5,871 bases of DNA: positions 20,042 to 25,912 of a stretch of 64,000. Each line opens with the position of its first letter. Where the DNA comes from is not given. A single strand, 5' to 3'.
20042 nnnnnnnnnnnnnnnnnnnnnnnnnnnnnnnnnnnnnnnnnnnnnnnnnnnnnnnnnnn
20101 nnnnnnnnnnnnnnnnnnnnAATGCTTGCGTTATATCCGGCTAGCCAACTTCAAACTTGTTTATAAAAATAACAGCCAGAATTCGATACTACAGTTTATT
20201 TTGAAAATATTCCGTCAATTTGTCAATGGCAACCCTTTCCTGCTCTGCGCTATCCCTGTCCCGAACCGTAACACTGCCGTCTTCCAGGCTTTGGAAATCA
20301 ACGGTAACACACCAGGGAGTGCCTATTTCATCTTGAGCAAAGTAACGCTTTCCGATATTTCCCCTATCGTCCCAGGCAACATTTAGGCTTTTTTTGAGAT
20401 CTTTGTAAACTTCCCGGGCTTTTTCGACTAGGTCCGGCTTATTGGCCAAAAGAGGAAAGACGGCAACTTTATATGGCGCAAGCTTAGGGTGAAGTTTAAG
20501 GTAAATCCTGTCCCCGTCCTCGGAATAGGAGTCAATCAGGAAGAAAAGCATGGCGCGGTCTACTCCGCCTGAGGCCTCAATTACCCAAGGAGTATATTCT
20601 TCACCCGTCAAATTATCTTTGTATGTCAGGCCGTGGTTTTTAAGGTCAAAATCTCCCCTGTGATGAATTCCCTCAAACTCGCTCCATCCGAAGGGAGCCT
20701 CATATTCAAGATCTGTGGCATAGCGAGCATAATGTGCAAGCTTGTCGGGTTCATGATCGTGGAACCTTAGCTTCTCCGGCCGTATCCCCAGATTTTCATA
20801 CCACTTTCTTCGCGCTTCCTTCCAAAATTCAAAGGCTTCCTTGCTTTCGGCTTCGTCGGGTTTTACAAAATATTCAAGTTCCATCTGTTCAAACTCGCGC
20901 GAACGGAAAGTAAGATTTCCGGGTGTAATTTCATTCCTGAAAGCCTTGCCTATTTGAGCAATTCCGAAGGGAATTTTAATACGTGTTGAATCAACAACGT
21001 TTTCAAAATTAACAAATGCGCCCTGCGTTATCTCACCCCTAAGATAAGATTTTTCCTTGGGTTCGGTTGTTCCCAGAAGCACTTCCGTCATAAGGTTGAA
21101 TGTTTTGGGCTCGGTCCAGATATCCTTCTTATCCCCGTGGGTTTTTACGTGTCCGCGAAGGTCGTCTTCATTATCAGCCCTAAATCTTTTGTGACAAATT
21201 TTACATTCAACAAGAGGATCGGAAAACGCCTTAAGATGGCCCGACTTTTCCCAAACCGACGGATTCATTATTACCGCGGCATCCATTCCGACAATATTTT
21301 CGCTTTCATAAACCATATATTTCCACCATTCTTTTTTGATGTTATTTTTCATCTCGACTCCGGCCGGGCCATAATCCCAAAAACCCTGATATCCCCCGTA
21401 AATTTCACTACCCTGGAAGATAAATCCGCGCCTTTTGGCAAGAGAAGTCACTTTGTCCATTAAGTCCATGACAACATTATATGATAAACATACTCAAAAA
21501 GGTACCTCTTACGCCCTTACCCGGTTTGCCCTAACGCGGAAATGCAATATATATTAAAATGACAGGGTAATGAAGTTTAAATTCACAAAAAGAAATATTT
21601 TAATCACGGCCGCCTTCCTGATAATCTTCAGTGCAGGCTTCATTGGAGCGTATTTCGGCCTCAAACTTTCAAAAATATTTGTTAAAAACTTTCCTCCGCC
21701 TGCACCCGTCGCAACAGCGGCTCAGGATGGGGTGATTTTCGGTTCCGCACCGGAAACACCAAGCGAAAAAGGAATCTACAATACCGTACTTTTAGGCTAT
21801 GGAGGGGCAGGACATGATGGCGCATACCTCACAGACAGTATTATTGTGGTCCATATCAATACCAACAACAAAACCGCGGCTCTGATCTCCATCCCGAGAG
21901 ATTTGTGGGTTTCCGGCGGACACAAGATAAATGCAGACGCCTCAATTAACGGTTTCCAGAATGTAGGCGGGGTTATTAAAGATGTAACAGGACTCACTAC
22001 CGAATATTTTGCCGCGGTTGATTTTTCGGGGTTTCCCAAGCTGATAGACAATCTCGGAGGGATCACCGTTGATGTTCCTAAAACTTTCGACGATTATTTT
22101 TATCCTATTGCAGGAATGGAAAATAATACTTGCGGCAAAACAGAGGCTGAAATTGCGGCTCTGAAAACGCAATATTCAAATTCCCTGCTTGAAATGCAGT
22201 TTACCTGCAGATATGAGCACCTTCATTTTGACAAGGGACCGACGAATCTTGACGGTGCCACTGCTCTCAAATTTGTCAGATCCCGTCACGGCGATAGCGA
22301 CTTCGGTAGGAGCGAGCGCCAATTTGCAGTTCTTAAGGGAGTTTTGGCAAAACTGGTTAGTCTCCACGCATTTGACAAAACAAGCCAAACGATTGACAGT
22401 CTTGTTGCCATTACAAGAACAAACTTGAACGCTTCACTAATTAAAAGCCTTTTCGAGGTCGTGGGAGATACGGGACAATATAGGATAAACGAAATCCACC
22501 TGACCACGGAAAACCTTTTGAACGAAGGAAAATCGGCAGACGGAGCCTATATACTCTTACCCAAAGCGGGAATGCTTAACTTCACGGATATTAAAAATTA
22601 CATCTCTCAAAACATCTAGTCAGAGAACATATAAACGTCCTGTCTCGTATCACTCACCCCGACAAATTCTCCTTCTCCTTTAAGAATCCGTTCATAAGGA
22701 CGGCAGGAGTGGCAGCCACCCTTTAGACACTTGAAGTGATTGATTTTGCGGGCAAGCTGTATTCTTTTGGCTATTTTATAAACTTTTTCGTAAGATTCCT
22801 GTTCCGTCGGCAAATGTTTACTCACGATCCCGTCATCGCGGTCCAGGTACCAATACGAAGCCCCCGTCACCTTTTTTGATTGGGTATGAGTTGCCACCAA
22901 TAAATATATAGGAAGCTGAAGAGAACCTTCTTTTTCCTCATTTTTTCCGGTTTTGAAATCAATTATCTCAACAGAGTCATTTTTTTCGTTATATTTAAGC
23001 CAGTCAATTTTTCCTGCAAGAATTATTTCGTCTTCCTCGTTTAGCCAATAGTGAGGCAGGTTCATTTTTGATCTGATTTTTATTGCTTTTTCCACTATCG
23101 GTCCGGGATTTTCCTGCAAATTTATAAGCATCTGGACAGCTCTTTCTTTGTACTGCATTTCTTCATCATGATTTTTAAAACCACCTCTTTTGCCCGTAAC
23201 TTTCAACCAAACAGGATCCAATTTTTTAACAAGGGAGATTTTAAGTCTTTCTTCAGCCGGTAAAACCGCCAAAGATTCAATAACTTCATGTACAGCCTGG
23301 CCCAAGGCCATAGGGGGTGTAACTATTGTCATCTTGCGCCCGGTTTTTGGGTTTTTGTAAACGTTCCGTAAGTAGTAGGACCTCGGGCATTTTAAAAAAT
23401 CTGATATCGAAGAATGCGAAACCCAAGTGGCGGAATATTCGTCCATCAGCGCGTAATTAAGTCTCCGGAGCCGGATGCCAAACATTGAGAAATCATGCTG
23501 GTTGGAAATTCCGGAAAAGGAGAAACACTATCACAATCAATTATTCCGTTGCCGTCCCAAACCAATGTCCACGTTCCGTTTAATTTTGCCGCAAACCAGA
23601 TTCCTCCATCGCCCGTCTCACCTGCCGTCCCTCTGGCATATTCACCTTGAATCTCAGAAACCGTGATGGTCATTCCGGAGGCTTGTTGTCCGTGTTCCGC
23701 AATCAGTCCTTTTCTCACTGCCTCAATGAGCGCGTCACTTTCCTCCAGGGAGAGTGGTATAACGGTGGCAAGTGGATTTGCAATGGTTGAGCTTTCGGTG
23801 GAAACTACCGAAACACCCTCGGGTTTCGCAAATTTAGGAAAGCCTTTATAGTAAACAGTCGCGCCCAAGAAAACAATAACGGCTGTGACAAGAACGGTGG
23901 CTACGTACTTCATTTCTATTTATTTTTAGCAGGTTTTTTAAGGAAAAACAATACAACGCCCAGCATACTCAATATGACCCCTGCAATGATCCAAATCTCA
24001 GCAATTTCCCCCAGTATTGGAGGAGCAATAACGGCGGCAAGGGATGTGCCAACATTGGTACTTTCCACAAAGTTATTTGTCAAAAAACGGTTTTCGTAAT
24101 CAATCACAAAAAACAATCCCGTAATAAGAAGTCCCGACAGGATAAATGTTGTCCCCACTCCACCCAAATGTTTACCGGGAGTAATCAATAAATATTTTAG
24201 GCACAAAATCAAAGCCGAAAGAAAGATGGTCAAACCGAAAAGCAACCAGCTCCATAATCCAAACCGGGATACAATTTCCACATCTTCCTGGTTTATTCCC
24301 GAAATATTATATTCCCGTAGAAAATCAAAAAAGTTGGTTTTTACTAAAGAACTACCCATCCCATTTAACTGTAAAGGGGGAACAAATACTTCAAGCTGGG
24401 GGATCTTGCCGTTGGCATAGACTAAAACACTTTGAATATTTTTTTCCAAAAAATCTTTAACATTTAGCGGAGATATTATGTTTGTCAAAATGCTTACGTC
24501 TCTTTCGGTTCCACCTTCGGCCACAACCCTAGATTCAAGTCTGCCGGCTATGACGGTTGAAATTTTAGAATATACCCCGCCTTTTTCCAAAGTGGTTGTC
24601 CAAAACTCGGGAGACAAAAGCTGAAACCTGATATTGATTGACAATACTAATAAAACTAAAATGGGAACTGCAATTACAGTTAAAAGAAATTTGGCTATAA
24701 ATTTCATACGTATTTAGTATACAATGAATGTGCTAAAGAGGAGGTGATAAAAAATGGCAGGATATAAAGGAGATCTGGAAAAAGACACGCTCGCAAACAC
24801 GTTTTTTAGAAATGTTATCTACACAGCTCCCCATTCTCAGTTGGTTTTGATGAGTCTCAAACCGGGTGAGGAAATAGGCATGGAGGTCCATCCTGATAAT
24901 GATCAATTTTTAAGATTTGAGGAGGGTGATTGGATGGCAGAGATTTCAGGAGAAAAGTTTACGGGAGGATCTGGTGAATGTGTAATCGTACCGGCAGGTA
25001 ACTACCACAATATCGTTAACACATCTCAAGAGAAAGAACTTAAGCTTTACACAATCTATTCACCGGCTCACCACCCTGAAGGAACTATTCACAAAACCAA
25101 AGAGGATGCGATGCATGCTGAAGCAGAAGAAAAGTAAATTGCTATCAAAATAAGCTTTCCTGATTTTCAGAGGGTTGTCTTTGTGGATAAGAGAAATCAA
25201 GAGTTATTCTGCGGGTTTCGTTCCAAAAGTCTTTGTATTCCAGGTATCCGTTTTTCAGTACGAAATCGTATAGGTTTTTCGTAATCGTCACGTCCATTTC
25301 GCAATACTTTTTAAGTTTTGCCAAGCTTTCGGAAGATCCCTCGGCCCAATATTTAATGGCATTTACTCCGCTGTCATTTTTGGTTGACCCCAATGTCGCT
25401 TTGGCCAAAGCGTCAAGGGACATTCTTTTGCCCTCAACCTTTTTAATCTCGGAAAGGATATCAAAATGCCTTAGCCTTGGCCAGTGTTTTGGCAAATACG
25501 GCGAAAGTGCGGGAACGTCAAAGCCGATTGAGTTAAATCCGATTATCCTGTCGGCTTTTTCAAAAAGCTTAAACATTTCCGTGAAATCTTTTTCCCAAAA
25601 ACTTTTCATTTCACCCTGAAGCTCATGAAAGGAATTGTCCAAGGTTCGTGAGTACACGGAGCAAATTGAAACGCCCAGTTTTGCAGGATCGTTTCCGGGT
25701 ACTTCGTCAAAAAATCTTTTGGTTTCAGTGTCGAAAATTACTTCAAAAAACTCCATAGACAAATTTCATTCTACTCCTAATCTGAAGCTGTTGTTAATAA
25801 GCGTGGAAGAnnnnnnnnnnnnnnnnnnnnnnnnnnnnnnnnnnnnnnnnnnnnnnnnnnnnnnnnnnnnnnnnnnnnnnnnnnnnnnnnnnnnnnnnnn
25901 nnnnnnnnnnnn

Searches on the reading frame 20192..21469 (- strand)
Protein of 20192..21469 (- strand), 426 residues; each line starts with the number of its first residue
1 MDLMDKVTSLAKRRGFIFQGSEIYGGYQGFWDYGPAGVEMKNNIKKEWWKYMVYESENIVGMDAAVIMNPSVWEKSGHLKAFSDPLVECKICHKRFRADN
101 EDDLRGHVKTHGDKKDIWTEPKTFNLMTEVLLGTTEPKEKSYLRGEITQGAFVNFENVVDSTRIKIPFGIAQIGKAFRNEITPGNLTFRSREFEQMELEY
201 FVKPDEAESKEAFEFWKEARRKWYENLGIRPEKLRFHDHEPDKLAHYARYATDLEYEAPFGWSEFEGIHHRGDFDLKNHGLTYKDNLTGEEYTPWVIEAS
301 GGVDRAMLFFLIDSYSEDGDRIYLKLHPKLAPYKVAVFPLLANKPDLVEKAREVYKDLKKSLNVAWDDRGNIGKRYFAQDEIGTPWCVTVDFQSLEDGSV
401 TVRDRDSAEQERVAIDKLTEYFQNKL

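Call 9: search_protein_families(library=pfam, max_evalue=0.01, proteins=[window:20192-21469:-])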
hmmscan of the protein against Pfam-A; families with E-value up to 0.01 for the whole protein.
window:20192-21469:- (426 aa): 2 families
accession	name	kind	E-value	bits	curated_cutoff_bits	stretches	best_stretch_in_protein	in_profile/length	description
PF03129.25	HGTP_anticodon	-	4.6e-21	75.2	21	1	334-424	1-93/94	Anticodon binding domain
PF00587.30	tRNA-synt_2b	-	4.5e-10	40.3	29.3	1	138-309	8-174/179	tRNA synthetase class II core domain (G, H, P, S and T)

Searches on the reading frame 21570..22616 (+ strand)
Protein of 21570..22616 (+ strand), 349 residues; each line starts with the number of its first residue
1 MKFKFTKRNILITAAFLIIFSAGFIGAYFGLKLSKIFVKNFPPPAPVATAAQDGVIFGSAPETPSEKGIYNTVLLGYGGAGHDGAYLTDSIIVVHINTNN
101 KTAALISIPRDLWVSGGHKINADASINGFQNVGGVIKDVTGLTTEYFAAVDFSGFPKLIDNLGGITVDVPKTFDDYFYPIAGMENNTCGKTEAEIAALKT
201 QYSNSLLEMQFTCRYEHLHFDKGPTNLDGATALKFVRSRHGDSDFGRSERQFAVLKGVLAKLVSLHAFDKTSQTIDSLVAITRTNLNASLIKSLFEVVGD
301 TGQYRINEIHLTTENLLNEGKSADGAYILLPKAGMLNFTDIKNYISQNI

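Call 9: search_protein_families(library=pfam, max_evalue=0.01, proteins=[window:21570-22616:+])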
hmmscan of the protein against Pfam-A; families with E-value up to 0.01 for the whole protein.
window:21570-22616:+ (349 aa): 1 family
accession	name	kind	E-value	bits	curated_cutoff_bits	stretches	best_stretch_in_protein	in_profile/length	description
PF03816.19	LytR_cpsA_psr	-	2.7e-34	118.9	24.6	1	88-262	2-148/150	LytR_cpsA_psr family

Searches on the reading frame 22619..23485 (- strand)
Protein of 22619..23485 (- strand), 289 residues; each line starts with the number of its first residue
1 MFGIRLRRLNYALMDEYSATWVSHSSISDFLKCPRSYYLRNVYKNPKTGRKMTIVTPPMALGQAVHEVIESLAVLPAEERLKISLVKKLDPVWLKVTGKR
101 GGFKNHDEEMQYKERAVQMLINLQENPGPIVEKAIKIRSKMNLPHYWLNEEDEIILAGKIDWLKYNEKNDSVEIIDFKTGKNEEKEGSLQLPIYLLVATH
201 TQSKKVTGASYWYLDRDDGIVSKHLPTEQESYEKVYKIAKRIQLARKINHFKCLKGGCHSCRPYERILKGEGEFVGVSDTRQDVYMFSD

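Call 8: search_protein_families(library=pfam, max_evalue=0.01, proteins=[window:22619-23485:-])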
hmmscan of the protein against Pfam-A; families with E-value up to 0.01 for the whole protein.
window:22619-23485:- (289 aa): 3 families
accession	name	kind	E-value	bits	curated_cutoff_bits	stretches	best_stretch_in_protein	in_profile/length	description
PF12705.13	PDDEXK_1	-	6.7e-25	88.9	22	1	22-261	2-240/247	PD-(D/E)XK nuclease superfamily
PF01930.23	Cas_Cas4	-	6.3e-05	23.5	22.7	1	157-262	53-153/160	Domain of unknown function DUF83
PF08696.17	Dna2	-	0.0055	16.9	22.4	1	22-73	56-101/204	DNA replication factor Dna2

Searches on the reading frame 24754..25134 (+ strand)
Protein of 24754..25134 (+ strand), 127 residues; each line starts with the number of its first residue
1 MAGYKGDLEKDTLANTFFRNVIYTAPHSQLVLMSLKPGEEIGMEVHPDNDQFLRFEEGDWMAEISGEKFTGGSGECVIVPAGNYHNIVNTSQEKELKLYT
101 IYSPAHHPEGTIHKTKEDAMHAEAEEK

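Call 8: search_protein_families(library=pfam, max_evalue=0.01, proteins=[window:24754-25134:+])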
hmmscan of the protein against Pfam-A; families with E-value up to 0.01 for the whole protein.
window:24754-25134:+ (127 aa): 2 families
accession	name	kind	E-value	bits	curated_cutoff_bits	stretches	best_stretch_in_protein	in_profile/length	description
PF07883.17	Cupin_2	-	1.6e-12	47.4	27.2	1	32-102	2-70/70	Cupin domain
PF11699.14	CENP-C_C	-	0.0006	20.5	29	1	57-99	41-82/85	Mif2/CENP-C like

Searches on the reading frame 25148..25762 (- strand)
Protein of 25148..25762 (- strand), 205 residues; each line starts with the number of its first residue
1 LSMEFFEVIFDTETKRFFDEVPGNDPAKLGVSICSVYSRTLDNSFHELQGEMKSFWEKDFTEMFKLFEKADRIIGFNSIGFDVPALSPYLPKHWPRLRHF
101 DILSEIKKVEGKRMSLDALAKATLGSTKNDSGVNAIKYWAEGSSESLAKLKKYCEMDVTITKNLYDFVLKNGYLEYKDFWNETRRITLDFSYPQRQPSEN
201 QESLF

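Call 8: search_protein_families(library=pfam, max_evalue=0.01, proteins=[window:25148-25762:-])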
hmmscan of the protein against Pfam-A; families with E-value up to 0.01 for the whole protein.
window:25148-25762:- (205 aa): 2 families
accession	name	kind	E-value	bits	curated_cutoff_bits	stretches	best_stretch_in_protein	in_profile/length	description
PF13482.12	RNase_H_2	-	3.5e-12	47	22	1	9-167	2-163/165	RNase_H superfamily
PF10108.15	DNA_pol_B_exo2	-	9.1e-07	29.2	24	1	98-186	104-192/213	Predicted 3'-5' exonuclease related to the exonuclease domain of PolB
